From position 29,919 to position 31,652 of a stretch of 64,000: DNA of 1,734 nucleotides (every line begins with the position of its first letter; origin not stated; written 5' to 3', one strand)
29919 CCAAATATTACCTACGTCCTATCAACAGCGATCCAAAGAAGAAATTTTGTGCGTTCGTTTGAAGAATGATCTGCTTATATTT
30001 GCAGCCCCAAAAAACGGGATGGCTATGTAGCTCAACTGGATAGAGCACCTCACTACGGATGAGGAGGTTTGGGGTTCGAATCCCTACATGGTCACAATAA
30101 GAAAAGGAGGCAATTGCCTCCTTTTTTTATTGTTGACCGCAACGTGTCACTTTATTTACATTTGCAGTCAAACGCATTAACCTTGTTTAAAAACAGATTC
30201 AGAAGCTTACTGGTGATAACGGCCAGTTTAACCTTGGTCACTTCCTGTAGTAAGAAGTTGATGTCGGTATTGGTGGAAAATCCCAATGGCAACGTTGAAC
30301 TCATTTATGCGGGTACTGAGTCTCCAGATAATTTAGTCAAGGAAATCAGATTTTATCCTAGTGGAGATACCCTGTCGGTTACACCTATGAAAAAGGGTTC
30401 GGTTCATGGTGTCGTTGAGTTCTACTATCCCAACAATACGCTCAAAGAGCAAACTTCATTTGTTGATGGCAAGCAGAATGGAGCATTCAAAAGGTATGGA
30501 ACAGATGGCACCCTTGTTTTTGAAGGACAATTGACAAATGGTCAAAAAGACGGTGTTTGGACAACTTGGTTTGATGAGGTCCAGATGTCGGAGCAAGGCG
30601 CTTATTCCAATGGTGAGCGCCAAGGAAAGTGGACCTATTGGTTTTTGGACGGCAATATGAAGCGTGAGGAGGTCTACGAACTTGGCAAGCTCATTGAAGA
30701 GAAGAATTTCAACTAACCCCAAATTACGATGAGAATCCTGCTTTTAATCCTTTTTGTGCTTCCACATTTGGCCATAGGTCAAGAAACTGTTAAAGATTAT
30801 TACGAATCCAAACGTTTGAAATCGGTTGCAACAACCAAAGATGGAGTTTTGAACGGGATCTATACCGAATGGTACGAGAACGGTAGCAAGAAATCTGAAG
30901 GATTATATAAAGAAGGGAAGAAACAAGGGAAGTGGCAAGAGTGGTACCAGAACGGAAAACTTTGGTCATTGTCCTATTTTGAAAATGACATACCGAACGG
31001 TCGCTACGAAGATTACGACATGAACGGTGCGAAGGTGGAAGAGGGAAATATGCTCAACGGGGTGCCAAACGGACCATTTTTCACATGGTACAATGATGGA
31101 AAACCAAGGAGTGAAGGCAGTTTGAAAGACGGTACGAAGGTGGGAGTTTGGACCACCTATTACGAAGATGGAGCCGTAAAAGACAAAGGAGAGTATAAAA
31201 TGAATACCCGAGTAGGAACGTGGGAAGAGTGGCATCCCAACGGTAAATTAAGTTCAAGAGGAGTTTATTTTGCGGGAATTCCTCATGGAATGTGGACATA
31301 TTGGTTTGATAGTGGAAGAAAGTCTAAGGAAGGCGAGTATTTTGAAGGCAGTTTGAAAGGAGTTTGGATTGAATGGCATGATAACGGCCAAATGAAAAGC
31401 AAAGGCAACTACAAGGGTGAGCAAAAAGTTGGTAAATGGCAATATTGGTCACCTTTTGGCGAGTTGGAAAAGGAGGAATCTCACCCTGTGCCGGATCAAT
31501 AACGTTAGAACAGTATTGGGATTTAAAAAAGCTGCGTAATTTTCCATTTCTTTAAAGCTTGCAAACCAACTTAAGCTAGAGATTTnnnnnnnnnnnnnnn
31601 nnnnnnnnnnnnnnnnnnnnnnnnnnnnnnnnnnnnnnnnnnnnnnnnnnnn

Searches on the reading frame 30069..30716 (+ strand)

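Call 6: search_protein_families(library=pfam, proteins=[window:30069-30716:+], max_evalue=0.01)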
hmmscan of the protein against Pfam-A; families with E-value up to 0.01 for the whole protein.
window:30069-30716:+ (215 aa): 1 family
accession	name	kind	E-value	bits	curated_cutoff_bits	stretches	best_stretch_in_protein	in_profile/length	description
PF07661.19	MORN_2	-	2.6e-10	39.8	29.6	1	113-133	2-22/22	MORN repeat variant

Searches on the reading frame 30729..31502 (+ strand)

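Call 6: search_protein_families(library=pfam, proteins=[window:30729-31502:+], max_evalue=0.01)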
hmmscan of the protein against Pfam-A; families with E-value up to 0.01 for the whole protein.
window:30729-31502:+ (257 aa): 1 family
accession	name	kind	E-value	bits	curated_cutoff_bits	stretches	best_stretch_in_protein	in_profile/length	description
PF07661.19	MORN_2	-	4e-27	91.5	29.6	3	211-229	3-21/22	MORN repeat variant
